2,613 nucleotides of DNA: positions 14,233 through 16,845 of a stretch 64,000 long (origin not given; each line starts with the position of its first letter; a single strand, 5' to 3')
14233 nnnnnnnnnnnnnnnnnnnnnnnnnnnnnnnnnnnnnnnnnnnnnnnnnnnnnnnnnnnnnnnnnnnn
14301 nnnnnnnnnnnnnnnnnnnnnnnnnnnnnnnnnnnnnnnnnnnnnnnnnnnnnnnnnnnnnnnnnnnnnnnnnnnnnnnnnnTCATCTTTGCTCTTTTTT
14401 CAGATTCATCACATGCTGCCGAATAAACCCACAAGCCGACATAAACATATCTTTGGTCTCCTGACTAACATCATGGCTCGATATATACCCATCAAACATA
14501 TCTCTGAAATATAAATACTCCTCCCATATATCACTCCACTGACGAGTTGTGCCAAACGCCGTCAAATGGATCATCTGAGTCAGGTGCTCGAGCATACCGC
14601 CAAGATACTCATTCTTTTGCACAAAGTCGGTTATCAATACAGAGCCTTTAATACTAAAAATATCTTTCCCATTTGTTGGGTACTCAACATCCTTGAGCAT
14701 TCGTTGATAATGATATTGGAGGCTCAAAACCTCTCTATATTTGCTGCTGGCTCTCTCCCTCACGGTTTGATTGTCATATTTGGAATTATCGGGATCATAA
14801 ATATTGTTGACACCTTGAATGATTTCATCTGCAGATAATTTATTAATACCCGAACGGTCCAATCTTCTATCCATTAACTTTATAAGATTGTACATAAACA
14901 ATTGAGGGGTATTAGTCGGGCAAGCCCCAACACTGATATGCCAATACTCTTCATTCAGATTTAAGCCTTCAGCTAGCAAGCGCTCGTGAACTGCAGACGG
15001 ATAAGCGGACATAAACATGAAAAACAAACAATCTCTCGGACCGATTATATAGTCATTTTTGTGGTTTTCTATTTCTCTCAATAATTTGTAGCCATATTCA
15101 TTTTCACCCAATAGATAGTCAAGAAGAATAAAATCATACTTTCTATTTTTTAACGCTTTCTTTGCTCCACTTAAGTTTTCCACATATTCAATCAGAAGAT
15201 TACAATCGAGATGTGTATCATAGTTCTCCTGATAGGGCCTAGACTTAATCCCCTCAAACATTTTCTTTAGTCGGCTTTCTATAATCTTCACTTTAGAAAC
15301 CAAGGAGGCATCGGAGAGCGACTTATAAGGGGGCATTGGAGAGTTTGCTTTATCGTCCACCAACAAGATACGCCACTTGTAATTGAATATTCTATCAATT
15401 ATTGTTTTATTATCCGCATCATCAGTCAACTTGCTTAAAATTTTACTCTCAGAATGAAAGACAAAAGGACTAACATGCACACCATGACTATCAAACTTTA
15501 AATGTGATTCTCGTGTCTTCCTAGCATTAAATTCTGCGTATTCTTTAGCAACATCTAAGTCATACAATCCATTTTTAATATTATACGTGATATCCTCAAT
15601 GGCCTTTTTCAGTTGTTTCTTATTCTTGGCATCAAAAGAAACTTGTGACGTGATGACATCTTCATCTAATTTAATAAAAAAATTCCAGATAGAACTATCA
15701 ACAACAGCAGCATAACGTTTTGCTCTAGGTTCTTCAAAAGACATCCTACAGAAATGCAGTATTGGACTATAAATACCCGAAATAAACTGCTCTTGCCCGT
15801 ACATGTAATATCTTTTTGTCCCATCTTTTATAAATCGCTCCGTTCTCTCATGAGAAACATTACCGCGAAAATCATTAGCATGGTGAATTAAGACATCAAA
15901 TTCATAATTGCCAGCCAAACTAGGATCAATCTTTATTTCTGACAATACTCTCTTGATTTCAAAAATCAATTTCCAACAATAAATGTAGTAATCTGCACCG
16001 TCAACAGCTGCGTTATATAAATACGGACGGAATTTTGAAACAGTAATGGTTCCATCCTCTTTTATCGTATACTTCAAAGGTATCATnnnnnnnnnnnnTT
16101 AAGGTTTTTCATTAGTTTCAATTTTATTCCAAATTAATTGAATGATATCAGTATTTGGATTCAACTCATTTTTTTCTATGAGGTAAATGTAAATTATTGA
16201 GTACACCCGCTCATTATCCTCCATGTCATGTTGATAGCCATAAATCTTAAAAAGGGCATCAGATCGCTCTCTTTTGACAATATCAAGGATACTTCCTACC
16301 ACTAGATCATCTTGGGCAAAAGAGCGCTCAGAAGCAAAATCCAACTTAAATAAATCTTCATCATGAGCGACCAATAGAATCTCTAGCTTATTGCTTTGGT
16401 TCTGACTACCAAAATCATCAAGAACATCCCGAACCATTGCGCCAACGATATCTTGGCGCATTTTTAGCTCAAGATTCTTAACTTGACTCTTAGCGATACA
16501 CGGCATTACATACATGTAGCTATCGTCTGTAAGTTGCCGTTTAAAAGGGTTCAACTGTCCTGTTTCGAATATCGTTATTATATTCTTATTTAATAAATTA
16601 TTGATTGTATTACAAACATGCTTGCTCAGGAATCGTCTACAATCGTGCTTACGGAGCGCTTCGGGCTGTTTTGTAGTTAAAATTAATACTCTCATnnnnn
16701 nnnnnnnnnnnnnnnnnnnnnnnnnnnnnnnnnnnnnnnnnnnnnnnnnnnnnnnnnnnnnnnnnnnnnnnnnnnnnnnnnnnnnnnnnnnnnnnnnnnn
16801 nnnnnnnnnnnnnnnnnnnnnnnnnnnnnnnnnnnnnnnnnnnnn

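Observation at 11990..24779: Ten-gene 'import-modify-sense-membrane effector' operon with no DNA-binding output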

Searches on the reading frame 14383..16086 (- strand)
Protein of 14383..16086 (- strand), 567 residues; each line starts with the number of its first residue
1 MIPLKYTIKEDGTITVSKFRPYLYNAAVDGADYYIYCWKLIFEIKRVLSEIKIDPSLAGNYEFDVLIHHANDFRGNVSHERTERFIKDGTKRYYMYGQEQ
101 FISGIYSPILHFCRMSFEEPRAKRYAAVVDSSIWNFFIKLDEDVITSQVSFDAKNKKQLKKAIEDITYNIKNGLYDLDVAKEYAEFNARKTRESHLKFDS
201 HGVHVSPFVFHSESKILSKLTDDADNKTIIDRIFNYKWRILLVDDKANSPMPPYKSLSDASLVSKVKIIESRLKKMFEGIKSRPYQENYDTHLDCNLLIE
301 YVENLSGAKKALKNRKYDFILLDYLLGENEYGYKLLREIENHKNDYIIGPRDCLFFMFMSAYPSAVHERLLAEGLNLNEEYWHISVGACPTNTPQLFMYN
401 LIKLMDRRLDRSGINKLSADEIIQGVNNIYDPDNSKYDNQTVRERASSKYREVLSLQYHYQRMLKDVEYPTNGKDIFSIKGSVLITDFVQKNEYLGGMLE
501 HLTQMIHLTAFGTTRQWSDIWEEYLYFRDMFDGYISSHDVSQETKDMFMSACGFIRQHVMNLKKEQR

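Call 4: search_protein_families(library=pfam, proteins=[window:14383-16086:-], max_evalue=0.01)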
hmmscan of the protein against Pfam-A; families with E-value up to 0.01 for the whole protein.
window:14383-16086:- (567 aa): 0 families

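Call 5: search_protein_families(library=padloc, proteins=[window:14383-16086:-], max_evalue=0.1)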
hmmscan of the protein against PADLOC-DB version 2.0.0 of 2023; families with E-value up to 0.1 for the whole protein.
window:14383-16086:- (567 aa): 0 families

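Call 6: search_protein_families(library=ncbifam, proteins=[window:14383-16086:-], max_evalue=0.1)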
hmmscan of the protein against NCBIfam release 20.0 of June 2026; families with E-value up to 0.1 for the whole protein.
window:14383-16086:- (567 aa): 0 families

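Call 8: search_solved_structures(query=window:14383-16086:-, max_evalue=10)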
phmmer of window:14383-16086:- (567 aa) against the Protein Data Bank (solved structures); distinct sequences matched with E-value up to 10: 0.

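Call 40: find_homologous_proteins(query=window:14383-16086:-)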
Query window:14383-16086:- (567 aa): 455 proteins with E <= 0.001 among 8000 candidates; the best 120 are listed.
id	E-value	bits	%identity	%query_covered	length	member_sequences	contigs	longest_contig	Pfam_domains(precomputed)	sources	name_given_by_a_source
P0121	0.0e+0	1290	99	100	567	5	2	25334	-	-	-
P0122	1.2e-149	518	49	100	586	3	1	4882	-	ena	-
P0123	3.5e-141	490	47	100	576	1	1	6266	-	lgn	-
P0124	8.4e-132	459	44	100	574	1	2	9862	-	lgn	-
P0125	4.2e-130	453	44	100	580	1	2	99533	-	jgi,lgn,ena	-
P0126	1.0e-127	445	46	94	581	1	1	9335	-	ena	-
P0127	1.1e-124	435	42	100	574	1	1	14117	-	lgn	-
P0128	1.9e-121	425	54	40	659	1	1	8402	-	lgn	-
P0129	3.4e-119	417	45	90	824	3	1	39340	-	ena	-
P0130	6.1e-119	416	43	90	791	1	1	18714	-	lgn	-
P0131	1.1e-118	415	45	90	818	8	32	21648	-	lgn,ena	-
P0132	1.2e-118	415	43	93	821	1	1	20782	-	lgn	-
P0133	4.1e-118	414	44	90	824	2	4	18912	-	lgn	-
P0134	1.6e-117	412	46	78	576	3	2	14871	-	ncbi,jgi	jgi:hypothetical protein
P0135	6.6e-117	410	44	83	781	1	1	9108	-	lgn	-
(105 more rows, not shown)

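Call 54: predict_structure(alignment_id=A3)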
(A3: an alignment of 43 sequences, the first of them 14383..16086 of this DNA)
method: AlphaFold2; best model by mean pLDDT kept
length: 567 residues; sequences in the alignment: 43
mean_pLDDT: 89.5   pTM: 0.90
mean pLDDT of the five models: 89.5, 88.0, 88.0, 87.9, 87.4
residues with pLDDT >= 90: 409; 70-90: 104; 50-70: 46; < 50: 8
segments of 3 or more residues with pLDDT < 50: 25-29
pLDDT, mean of each block of 10 residues (from residue 1): 94 88 52 80 93 96 92 68 59 85 95 90 90 95 62 92 96 94 94 76 75 93 81 93 96 79 91 92 84 85 97 97 91 96 94 96 92 96 95 96 95 93 95 87 96 94 94 88 96 92 98 96 96 87 94 97 92
secondary structure, 60 per line:
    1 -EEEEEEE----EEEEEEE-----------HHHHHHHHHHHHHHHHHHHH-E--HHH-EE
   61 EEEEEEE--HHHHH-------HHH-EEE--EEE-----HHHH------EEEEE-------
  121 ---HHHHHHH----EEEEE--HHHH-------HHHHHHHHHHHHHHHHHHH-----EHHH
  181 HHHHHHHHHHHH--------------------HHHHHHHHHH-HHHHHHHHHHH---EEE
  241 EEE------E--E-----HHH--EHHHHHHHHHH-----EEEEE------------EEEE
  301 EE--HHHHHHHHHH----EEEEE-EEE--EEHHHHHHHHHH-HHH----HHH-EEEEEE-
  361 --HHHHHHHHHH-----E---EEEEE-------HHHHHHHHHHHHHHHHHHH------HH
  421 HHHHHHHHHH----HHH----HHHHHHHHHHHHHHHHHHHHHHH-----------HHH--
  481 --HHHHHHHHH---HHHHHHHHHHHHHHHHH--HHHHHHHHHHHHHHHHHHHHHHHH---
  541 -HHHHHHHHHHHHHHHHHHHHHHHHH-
elements in order: E2-8 E13-19 H31-50 E59-67 H70-74 E86-88 E91-93 H99-102 E109-113 H124-130 E135-139 H142-145 H153-171 H178-192 H213-222 H224-234 E238-243 H265-274 E280-284 E297-302 H305-314 E319-323 E325-327 H332-341 E354-359 H363-372 E382-386 H394-412 H419-430 H442-464 H483-491 H495-511 H514-537 H542-566

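Call 56: fold_search(model_id=the predicted structure, library=pdb)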
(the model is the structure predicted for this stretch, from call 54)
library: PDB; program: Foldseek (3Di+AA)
matches with E <= 10: 800; with E <= 0.001: 9
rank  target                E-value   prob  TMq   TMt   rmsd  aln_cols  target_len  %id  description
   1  8ted_B                1.9e-04  1.00  0.22  0.23   9.9       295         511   13  PorX primitive orthorhombic crystal form (released 2024-04-17)
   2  8p6f_A                2.9e-04  1.00  0.19  0.21   9.7       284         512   12  Crystal structure of PorX-Fj (released 2024-04-03)
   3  8tff_A                3.5e-04  1.00  0.20  0.22   9.3       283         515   13  PorX with BeF3 phosphate analog (released 2024-04-17)
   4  8p6f_B                3.8e-04  1.00  0.19  0.21   9.5       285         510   13  Crystal structure of PorX-Fj (released 2024-04-03)
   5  8ted_A                5.0e-04  1.00  0.19  0.20   9.6       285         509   12  PorX primitive orthorhombic crystal form (released 2024-04-17)
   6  8tfm_A                5.3e-04  1.00  0.20  0.22   8.7       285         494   13  PorX with Zn (primitive orthorhombic crystal form) (released 2024-04-17)
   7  8thp_A                6.6e-04  1.00  0.19  0.22   9.3       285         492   14  PorX phosphatase null mutant (T271V) (released 2024-04-17)
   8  8tef_C                9.1e-04  1.00  0.19  0.20   7.6       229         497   14  PorX primitive monoclinic crystal form (released 2024-04-17)
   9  7pva_B                9.1e-04  1.00  0.20  0.22  10.1       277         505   13  1.9 Angstrom crystal structure of dimeric PorX, co-crystallized in the presence of zinc (released 2022-12-14)
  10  7pva_D                1.4e-03  1.00  0.23  0.25   7.5       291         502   11  1.9 Angstrom crystal structure of dimeric PorX, co-crystallized in the presence of zinc (released 2022-12-14)
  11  6oaq_B                2.0e-03  1.00  0.18  0.32   8.8       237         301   10  Crystal structure of a dual sensor histidine kinase in BeF3- bound state (released 2019-09-18)
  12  7pv7_A                2.0e-03  1.00  0.20  0.22   8.2       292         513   11  Crystal structure of dimeric Porphyromonas gingivalis PorX, a type 9 secretion system response regulator. (released 2022-12-14)
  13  6oaq_A                2.3e-03  1.00  0.19  0.33   8.4       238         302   10  Crystal structure of a dual sensor histidine kinase in BeF3- bound state (released 2019-09-18)
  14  7pvk_A                2.3e-03  1.00  0.21  0.23   8.5       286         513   11  X-ray structure of dimeric PorX (T272A mutant), in complex with pGpG. (released 2022-12-14)
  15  6oec_F                2.5e-03  1.00  0.18  0.56   5.8       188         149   17  Yeast Spc42 Trimeric Coiled-Coil Amino Acids 181-211 fused to PDB: 3H5I (released 2019-04-24)
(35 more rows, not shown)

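Call 120: search_protein_families(library=padloc, alignment_id=A3, max_evalue=0.001)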
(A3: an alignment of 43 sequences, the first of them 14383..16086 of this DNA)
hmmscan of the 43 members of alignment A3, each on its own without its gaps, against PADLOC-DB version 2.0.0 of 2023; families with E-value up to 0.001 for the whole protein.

A. member 1, window:14383-16086:- (567 aa): 0 families

B. families by the number of members that match (of 43 scanned): 1 family
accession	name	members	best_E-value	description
PDLC04726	PDC-M60C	4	4.8e-05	-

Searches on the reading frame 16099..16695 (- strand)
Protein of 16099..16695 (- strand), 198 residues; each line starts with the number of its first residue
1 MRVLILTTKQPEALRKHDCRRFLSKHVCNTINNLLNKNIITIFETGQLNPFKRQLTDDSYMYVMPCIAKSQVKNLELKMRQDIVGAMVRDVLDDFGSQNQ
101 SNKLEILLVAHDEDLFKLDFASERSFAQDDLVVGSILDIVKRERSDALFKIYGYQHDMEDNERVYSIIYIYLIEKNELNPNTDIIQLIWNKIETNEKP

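Call 4: search_protein_families(library=pfam, proteins=[window:16099-16695:-], max_evalue=0.01)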
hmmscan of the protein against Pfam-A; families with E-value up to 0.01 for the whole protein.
window:16099-16695:- (198 aa): 0 families

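Call 5: search_protein_families(library=padloc, proteins=[window:16099-16695:-], max_evalue=0.1)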
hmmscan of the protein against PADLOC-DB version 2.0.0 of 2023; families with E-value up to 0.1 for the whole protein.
window:16099-16695:- (198 aa): 0 families

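Call 6: search_protein_families(library=ncbifam, proteins=[window:16099-16695:-], max_evalue=0.1)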
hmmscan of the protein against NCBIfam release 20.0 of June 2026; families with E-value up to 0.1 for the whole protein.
window:16099-16695:- (198 aa): 0 families

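Call 96: search_solved_structures(query=A5, max_evalue=10)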
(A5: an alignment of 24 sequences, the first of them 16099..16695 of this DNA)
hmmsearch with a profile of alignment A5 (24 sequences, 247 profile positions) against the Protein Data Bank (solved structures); distinct sequences matched with E-value up to 10: 6.
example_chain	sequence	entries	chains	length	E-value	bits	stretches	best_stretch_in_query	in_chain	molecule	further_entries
2dn6_A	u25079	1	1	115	0.00016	25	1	88-145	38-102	KIAA0640 protein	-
6rfg_A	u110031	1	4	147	0.0039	20.5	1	127-178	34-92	15 kDa core protein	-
6rfl_R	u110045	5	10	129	0.0043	20.3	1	128-178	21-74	Virion core protein | Core protein E11 | Core protein OPG073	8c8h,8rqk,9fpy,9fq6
9jvu_A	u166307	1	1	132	0.0044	20.3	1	128-179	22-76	Core protein OPG073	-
8fbk_A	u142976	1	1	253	0.52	13.6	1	97-155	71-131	KWOCA_65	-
3no3_A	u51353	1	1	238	1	12.6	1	151-187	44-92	glycerophosphodiester phosphodiesterase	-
